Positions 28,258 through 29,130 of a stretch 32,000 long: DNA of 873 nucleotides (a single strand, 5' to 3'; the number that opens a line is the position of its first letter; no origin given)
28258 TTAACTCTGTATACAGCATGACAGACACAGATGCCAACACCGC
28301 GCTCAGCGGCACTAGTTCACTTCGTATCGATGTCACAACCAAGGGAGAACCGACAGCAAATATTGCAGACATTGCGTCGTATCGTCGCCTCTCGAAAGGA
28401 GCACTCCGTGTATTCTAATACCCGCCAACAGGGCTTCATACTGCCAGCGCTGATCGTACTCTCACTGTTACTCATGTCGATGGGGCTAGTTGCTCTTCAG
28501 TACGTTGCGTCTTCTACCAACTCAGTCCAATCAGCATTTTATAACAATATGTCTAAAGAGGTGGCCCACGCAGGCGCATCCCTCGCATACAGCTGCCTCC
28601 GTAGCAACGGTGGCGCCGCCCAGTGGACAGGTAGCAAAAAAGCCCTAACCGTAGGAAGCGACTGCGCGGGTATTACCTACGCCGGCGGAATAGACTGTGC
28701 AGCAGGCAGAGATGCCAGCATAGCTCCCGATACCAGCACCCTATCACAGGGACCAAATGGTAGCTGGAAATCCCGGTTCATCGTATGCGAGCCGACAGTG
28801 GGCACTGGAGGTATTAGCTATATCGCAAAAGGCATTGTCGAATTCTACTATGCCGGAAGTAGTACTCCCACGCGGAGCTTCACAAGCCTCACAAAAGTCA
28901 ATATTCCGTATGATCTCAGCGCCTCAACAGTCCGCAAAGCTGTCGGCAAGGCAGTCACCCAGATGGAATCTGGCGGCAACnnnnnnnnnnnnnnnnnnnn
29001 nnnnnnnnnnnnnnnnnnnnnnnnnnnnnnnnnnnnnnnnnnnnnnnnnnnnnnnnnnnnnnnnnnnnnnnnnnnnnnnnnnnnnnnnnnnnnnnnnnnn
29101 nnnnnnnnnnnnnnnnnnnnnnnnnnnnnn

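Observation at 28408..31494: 1028-aa PilX-like pseudopilin carrying 14 RCC1 blades (two predicted seven-bladed propellers): candidate pilus-tip adhesin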

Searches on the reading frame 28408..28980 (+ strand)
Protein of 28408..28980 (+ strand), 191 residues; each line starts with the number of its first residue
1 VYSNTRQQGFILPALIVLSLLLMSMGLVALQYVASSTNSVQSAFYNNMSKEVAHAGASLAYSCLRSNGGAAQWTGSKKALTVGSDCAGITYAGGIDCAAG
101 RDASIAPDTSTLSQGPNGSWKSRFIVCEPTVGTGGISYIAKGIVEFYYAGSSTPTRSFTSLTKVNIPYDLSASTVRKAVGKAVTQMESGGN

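Call 27: search_protein_families(library=ncbifam, proteins=[window:28408-28980:+], max_evalue=1)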
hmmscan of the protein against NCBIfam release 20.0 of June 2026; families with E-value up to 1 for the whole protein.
window:28408-28980:+ (191 aa): 1 family
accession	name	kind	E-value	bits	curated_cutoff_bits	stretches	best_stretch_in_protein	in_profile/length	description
NF007660.0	PRK10332.1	equivalog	0.07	13.7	86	1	5-90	6-85/107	prepilin-type N-terminal cleavage/methylation domain-containing protein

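Call 32: search_protein_families(library=pfam, alignment_id=A2, max_evalue=10)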
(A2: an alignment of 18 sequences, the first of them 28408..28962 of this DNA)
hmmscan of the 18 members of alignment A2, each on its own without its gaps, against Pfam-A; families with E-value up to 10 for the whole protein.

A. member 1, window:28408-28962:+ (185 aa): 3 families
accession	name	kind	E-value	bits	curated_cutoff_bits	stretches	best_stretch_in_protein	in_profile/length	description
PF25484.1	DUF7907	-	0.076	14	27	1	37-96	11-78/156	Domain of unknown function (DUF7907)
PF14626.12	RNase_Zc3h12a_2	-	0.28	11.8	23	1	25-61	53-89/122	Zc3h12a-like Ribonuclease NYN domain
PF00734.23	CBM_1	-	6.8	7.1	20.6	1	86-100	5-19/29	Fungal cellulose binding domain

B. families by the number of members that match (of 18 scanned): 15 families
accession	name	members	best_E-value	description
PF03739.19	LptF_LptG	2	0.08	Lipopolysaccharide export system permease LptF/LptG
PF17529.7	DUF5450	1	0.004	Family of unknown function (DUF5450)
PF09460.16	Saf-Nte_pilin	1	0.023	Saf-pilin pilus formation protein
PF21558.3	Pept_S41_N_bact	1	0.03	Bacteroidetes, Peptidase, S41 family, N-terminal domain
PF17062.10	Osw5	1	0.056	Outer spore wall 5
PF25484.1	DUF7907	1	0.076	Domain of unknown function (DUF7907)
PF18226.6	QslA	1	0.17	LasR-specific antiactivator QslA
PF10831.14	DUF2556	1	0.25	Protein of unknown function (DUF2556)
PF11674.13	DUF3270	1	0.25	Protein of unknown function (DUF3270)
PF19553.4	DUF6076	1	0.26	Family of unknown function (DUF6076)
PF14626.12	RNase_Zc3h12a_2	1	0.28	Zc3h12a-like Ribonuclease NYN domain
PF21159.3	FlgK_2nd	1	1.6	Flagellar hook-associated protein 1, D3 domain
PF23959.1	DUF7288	1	1.8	Family of unknown function (DUF7288)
PF14341.11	PilX_N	1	3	PilX N-terminal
PF00734.23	CBM_1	1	6.8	Fungal cellulose binding domain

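Call 33: search_solved_structures(query=A2, max_evalue=10)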
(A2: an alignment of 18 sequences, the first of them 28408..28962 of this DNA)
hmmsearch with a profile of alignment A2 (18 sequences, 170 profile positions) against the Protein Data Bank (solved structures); distinct sequences matched with E-value up to 10: 5.
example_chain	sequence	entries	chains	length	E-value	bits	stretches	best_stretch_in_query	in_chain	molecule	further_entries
6akf_A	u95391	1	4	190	0.19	14.8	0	16-52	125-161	Claudin-3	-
6akg_A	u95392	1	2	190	0.24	14.5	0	16-52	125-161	Claudin-3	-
6ake_A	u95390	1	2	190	0.41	13.7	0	14-43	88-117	Claudin-3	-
5lgm_A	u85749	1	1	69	0.55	13.4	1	27-73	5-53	Fusion protein 5.5/5.7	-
6cfw_D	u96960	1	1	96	0.92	12.6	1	11-73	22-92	MBH subunit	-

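Call 39: find_related_loci(query=A3, collection=genome_contigs, flank=8000)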
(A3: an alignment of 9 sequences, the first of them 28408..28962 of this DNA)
Query A3 (185 aa) in genome_contigs; peptide patterns used: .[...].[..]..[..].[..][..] (x = any residue, [..] = any of these).
35 stretches matched a pattern; 4 encode a relative of the query (tblastn E <= 1e-3); 4 distinct loci.
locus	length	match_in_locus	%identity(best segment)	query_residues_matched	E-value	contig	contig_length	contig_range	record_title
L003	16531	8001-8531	44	2-185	6e-35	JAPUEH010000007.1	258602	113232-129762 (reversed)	MAG: Candidatus Saccharibacteria bacterium isolate labscale reactor_MAG20 NODE_22_length_258602_cov_8.350841, whole geno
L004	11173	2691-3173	42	8-185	1e-34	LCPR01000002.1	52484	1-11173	MAG: Candidatus Saccharibacteria bacterium GW2011_GWC2_48_9 UY35_C0002, whole genome shotgun sequence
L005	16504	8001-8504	40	3-185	1e-33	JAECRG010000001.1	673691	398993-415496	MAG: Candidatus Saccharibacteria bacterium isolate AER2_9 diesel_EC_AER2_2_length_673691_cov_17_320978, whole genome sho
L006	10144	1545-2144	39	2-185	4e-30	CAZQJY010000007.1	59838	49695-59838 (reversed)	MAG TPA_asm: uncultured Candidatus Saccharibacteria bacterium isolate SRP344714_co1_231 genome assembly, contig: NODE_11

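Call 44: find_homologous_proteins(query=A2, max_evalue=0.001)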
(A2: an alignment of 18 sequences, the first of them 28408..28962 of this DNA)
Query A2 (18 sequences) (185 aa, profile of the alignment): 6 proteins with E <= 0.001 among 6637 candidates.
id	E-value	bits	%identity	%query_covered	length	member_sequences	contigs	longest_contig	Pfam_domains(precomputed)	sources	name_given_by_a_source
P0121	1.6e-32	131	23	75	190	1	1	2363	-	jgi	jgi:hypothetical protein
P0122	4.9e-32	129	25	43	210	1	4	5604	-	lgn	-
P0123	1.0e-30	125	32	46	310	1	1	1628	PF07484.18,PF21939.2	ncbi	-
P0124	2.1e-30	124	28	74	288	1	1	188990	-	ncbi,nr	ncbi:MAG: chromosome condensation regulator [Candidatus Saccharibacteria bacterium]|nr:chromosome co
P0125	1.4e-26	111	26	50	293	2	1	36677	PF07484.18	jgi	-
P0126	4.4e-23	100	28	48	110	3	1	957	-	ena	-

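Call 47: predict_structure(alignment_id=A2)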
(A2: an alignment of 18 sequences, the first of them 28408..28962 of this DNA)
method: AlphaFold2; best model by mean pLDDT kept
length: 185 residues; sequences in the alignment: 18
mean_pLDDT: 81.2   pTM: 0.68
mean pLDDT of the five models: 81.2, 78.8, 78.0, 77.9, 75.5
residues with pLDDT >= 90: 75; 70-90: 70; 50-70: 29; < 50: 11
segments of 3 or more residues with pLDDT < 50: 176-182
pLDDT, mean of each block of 10 residues (from residue 1): 61 88 88 79 91 95 92 87 91 71 58 87 92 90 88 87 84 50 46
secondary structure, 60 per line:
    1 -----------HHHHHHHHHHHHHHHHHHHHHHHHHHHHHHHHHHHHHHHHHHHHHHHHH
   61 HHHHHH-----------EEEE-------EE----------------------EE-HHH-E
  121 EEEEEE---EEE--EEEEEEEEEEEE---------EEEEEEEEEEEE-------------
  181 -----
elements in order: H12-66 E78-81 E120-126 E130-132 E135-146 E156-167

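Call 52: fold_search(model_id=the predicted structure, library=pdb)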
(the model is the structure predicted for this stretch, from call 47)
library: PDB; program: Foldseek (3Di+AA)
matches with E <= 10: 430; with E <= 0.001: 0
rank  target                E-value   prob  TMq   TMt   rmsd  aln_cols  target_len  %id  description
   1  6yff_AA               1.9e-01  0.66  0.22  0.30   3.2        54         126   22  Virus-like particle of Beihai levi-like virus 21 (released 2020-09-02)
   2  6yf7_AA               3.1e-01  0.47  0.22  0.34   4.9        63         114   14  Virus-like particle of bacteriophage AC (released 2020-09-02)
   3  2qux_Q                3.5e-01  0.25  0.21  0.30   4.6        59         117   12  PP7 coat protein dimer in complex with RNA hairpin (released 2007-12-18)
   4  4akr_B                3.7e-01  0.33  0.19  0.14   7.2        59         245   15  Crystal Structure of the cytoplasmic actin capping protein Cap32_34 from Dictyostelium discoideum (released 2012-07-04)
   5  8vwr_A                4.7e-01  0.20  0.18  0.21   6.7        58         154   12  Structure of steroid hydratase from Comamonas testosteroni (released 2024-07-17)
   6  6yfa_AA               5.0e-01  0.10  0.16  0.18   8.4        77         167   14  Virus-like particle of bacteriophage AVE015 (released 2020-09-02)
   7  4akr_A                6.1e-01  0.16  0.17  0.12   6.5        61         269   15  Crystal Structure of the cytoplasmic actin capping protein Cap32_34 from Dictyostelium discoideum (released 2012-07-04)
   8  3lk4_1                6.1e-01  0.13  0.19  0.14   5.7        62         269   16  Crystal structure of CapZ bound to the uncapping motif from CD2AP (released 2010-04-07)
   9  8p94_U                6.1e-01  0.08  0.16  0.12   6.3        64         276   19  Cryo-EM structure of cortactin stabilized Arp2/3-complex nucleated actin branches (released 2024-01-03)
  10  4zor_E                6.4e-01  0.18  0.19  0.26   9.5        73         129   15  The structure of the S37P MS2 viral capsid assembly. (released 2016-09-07)
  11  9har_AA               6.4e-01  0.07  0.17  0.22  14.8       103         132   16  pT=3 virus-like particle of ssRNA phage ESE017 coat protein (released 2024-11-13)
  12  7pdz_F                6.4e-01  0.07  0.15  0.11   6.6        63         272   19  Structure of capping protein bound to the barbed end of a cytoplasmic actin filament (released 2021-09-01)
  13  7pdz_E                7.8e-01  0.18  0.18  0.13   8.3        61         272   18  Structure of capping protein bound to the barbed end of a cytoplasmic actin filament (released 2021-09-01)
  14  9o4g_B                7.8e-01  0.18  0.16  0.05   6.4        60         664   10  Cryo-EM structure of the CHSY3-CHPF1 chondroitin synthase heterodimer (released 2026-03-04)
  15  1fr5_A                8.3e-01  0.41  0.23  0.32   4.1        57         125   14  PHAGE FR CAPSIDS WITH A FOUR RESIDUE DELETION IN THE COAT PROTEIN FG LOOP (released 1999-01-13)
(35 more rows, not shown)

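Call 58: search_protein_representatives(alignment_id=A2)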
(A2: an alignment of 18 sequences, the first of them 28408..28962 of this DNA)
Query: 18 sequences, 170 profile positions. Proteins with E-value up to 0.001 (for the whole library): 861; up to 1e-10: 804; up to 1e-30: 268. The best 150 are listed.
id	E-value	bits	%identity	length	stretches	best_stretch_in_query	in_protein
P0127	4.2e-59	215.6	-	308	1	2-170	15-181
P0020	1.3e-58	214.0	-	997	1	3-170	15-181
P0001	1.2e-55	204.3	-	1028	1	2-170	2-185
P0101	3.1e-53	196.4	-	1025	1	3-170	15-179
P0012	1.3e-52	194.4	-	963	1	5-170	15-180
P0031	8.3e-51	188.5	-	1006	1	4-170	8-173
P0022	5.8e-44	166.3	-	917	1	3-165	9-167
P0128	2.1e-42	161.2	-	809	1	5-165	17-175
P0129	7.4e-42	159.4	-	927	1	5-149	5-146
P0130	2.7e-40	154.4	-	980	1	3-165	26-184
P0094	3.9e-40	153.8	-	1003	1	4-160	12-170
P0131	1.6e-38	148.6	-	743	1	4-163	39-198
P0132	2.8e-38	147.8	-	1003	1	2-170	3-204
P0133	5.1e-38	146.9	-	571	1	5-163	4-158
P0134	5.6e-38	146.8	-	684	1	3-159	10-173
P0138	1.3e-37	145.7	-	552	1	4-149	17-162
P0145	1.9e-36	141.8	-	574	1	4-157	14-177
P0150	3.6e-36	140.9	-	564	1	4-155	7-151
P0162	7.1e-36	140.0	-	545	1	7-151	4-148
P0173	1.2e-35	139.2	-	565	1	3-152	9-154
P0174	1.5e-35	138.9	-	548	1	4-154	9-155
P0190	3.7e-35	137.6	-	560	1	4-167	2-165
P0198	6.5e-35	136.8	-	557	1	8-165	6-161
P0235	7.5e-34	133.4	-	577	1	3-152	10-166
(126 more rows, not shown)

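Call 60: list_cluster_members(proteins=[P0133, P0138, P0145, P0150, P0162, P0173, P0174, P0190, P0198, P0235])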
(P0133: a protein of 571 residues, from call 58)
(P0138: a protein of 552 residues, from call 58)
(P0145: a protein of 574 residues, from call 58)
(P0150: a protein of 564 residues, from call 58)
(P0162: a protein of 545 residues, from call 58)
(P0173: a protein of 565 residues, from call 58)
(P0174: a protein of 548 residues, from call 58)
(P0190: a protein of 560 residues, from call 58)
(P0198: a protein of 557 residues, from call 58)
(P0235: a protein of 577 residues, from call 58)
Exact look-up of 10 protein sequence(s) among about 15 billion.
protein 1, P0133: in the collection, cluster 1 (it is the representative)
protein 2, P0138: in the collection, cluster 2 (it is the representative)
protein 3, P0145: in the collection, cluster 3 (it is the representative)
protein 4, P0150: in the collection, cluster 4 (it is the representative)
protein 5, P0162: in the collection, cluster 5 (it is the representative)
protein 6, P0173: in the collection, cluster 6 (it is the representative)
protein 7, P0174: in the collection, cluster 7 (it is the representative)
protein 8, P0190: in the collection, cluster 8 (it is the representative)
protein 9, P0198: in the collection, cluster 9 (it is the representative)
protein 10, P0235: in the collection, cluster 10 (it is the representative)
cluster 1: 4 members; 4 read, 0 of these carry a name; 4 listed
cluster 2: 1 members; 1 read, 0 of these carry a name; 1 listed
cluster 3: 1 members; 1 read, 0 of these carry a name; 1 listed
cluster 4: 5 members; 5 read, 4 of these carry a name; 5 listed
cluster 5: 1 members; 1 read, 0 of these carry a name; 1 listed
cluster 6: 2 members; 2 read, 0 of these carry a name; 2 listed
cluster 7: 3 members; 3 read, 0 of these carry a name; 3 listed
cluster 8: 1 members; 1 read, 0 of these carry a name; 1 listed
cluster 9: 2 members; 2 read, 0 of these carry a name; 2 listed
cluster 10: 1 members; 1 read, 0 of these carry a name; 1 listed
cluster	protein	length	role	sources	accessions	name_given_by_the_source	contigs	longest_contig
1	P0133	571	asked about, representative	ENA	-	-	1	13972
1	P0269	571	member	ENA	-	-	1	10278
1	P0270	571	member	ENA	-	-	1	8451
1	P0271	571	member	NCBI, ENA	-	-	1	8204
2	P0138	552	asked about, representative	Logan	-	-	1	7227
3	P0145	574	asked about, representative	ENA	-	-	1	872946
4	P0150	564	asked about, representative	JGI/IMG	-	alpha-tubulin suppressor-like RCC1 family protein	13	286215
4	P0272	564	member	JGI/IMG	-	alpha-tubulin suppressor-like RCC1 family protein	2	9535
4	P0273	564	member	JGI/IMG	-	alpha-tubulin suppressor-like RCC1 family protein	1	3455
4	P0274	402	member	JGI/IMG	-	Tfp pilus assembly protein PilX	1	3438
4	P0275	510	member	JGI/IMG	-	-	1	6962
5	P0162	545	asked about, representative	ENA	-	-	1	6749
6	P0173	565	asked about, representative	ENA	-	-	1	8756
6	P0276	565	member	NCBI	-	-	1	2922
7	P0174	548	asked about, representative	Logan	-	-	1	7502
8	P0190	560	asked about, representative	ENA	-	-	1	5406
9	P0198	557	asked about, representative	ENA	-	-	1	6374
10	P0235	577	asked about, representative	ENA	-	-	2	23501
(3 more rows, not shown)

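Call 64: find_encoding_contigs(protein=P0145, flank=8000, max_places=2)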
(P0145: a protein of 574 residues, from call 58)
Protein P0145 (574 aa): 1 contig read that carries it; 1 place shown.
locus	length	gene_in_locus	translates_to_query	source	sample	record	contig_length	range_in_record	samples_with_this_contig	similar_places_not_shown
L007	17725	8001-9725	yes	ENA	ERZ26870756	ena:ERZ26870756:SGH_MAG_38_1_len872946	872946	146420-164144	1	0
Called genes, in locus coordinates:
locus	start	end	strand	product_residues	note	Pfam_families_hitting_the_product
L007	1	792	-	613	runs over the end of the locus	PF00801:PKD, PF18911:PKD_4, PF00801:PKD, PF18911:PKD_4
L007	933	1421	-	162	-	PF01668:SmpB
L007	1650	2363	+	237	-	PF00696:AA_kinase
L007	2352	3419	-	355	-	PF00534:Glycos_transf_1, PF13692:Glyco_trans_1_4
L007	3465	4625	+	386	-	PF13477:Glyco_trans_4_2 (faint), PF20706:GT4-conflict (faint), PF13439:Glyco_transf_4, PF13579:Glyco_trans_4_4, PF00534:Glycos_transf_1, PF13692:Glyco_trans_1_4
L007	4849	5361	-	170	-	PF00561:Abhydrolase_1, PF12146:Hydrolase_4, PF12697:Abhydrolase_6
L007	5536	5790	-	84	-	-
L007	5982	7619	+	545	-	PF00005:ABC_tran, PF02463:SMC_N (faint), PF01926:MMR_HSR1 (faint), PF12848:ABC_tran_Xtn, PF00005:ABC_tran, PF13304:AAA_21 (weak)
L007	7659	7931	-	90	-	PF00462:Glutaredoxin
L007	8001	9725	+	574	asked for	PF25384:Alsin_RLD (faint), PF25390:WD40_RLD, PF00415:RCC1 (weak), PF13540:RCC1_2 (weak), PF00415:RCC1 (weak), PF13540:RCC1_2 (weak), PF00415:RCC1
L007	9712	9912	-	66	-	-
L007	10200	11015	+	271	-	PF00119:ATP-synt_A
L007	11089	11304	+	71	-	PF00137:ATP-synt_C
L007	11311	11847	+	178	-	PF00430:ATP-synt_B, PF05405:Mt_ATP-synt_B (weak)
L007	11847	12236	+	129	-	PF00213:OSCP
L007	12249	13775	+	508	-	PF00006:ATP-synt_ab, PF00306:ATP-synt_ab_C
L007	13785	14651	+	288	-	PF00231:ATP-synt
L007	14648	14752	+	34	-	-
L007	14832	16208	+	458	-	PF02874:ATP-synt_ab_N, PF00006:ATP-synt_ab, PF22919:ATP-synt_VA_C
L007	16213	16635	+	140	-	PF02823:ATP-synt_DE_N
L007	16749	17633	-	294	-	PF01207:Dus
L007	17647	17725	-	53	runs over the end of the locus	-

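Call 65: find_encoding_contigs(protein=P0271, flank=8000, max_places=2)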
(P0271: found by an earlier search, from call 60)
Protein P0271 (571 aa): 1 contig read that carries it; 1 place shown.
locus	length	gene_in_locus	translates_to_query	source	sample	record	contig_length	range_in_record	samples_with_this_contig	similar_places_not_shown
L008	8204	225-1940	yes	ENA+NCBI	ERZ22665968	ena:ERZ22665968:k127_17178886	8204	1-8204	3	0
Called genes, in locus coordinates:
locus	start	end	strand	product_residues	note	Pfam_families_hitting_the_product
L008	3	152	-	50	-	?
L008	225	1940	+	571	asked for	PF25390:WD40_RLD, PF13540:RCC1_2, PF00415:RCC1, PF13540:RCC1_2 (weak)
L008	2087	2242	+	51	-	PF09527:ATPase_gene1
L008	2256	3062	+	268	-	PF00119:ATP-synt_A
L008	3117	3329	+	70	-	PF00137:ATP-synt_C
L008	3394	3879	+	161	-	PF00430:ATP-synt_B, PF05405:Mt_ATP-synt_B (weak), PF12137:RapA_C (faint)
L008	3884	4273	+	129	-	PF00213:OSCP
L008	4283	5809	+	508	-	PF00006:ATP-synt_ab, PF00306:ATP-synt_ab_C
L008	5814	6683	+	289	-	PF00231:ATP-synt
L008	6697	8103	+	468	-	PF02874:ATP-synt_ab_N, PF00006:ATP-synt_ab, PF22919:ATP-synt_VA_C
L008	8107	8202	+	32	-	?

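Call 75: search_protein_families(library=pfam, alignment_id=A4, max_evalue=0.0001)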
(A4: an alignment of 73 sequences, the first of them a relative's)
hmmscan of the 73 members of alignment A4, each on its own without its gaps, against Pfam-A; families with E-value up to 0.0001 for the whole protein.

A. member 1, P0127 (308 aa): 3 families
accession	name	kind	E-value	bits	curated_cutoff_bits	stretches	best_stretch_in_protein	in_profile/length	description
PF25390.1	WD40_RLD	-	1.8e-15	57.6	150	1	169-292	247-357/363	RCC1-like domain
PF00415.24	RCC1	-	4.6e-12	46.7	21.7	1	248-292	1-43/50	Regulator of chromosome condensation (RCC1) repeat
PF13540.12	RCC1_2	-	7.5e-07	29.2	22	0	235-258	3-27/30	Regulator of chromosome condensation (RCC1) repeat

B. families by the number of members that match (of 73 scanned): 25 families
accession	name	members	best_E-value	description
PF25390.1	WD40_RLD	33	9.7e-101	RCC1-like domain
PF00415.24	RCC1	33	3.6e-50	Regulator of chromosome condensation (RCC1) repeat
PF13540.12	RCC1_2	32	4.5e-30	Regulator of chromosome condensation (RCC1) repeat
PF21722.4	Gly_rich_2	19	5.9e-57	Glycine-rich domain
PF00652.28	Ricin_B_lectin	16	9.3e-43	Ricin-type beta-trefoil lectin domain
PF14200.12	RicinB_lectin_2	13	1e-41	Ricin-type beta-trefoil lectin domain-like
PF13385.13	Laminin_G_3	10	2.3e-38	Concanavalin A-like lectin/glucanases superfamily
PF07953.20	Toxin_R_bind_N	4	2.7e-05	Clostridium neurotoxin, N-terminal receptor binding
PF00147.23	Fibrinogen_C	3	6.9e-18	Fibrinogen beta and gamma chains, C-terminal globular domain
PF25384.1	Alsin_RLD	3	2.1e-07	Alsin RCC1-like domain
PF07484.17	Collar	2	1e-55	Phage Tail Collar Domain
PF00041.27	fn3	2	1.2e-10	Fibronectin type III domain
PF01436.27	NHL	1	1.3e-38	NHL repeat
PF25021.1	TEN_NHL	1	3.1e-33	Teneurin NHL domain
PF10102.14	DUF2341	1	3.6e-22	Domain of unknown function (DUF2341)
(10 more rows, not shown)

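Call 85: find_encoding_contigs(protein=P0235, flank=6000, max_places=2)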
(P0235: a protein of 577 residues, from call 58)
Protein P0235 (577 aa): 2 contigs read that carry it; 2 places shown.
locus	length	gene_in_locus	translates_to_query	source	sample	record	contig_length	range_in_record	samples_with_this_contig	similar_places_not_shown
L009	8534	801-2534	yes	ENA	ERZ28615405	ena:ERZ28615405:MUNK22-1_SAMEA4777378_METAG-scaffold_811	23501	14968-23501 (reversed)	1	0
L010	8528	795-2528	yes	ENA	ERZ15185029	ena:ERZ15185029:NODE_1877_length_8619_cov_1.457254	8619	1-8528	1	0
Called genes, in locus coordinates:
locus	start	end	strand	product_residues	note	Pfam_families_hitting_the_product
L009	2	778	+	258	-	?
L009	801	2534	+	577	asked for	PF25390:WD40_RLD, PF00415:RCC1, PF13540:RCC1_2, PF00415:RCC1, PF13540:RCC1_2, PF00415:RCC1, PF13540:RCC1_2, PF25390:WD40_RLD, +5 more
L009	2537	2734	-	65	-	-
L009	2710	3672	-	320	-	PF01207:Dus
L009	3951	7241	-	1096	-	PF00580:UvrD-helicase, PF13245:AAA_19, PF13604:AAA_30 (faint), PF13361:UvrD_C, PF13538:UvrD_C_2 (faint), PF12705:PDDEXK_1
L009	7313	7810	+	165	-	-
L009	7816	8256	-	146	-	PF07963:N_methyl (weak)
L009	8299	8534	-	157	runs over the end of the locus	-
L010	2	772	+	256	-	?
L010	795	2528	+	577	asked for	PF25390:WD40_RLD, PF00415:RCC1, PF13540:RCC1_2, PF00415:RCC1, PF13540:RCC1_2, PF00415:RCC1, PF13540:RCC1_2, PF25390:WD40_RLD, +5 more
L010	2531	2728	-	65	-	-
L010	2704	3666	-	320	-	PF01207:Dus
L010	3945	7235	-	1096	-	PF00580:UvrD-helicase, PF13245:AAA_19, PF13604:AAA_30 (faint), PF13361:UvrD_C, PF13538:UvrD_C_2 (faint), PF12705:PDDEXK_1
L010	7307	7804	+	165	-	-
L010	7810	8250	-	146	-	PF07963:N_methyl (weak)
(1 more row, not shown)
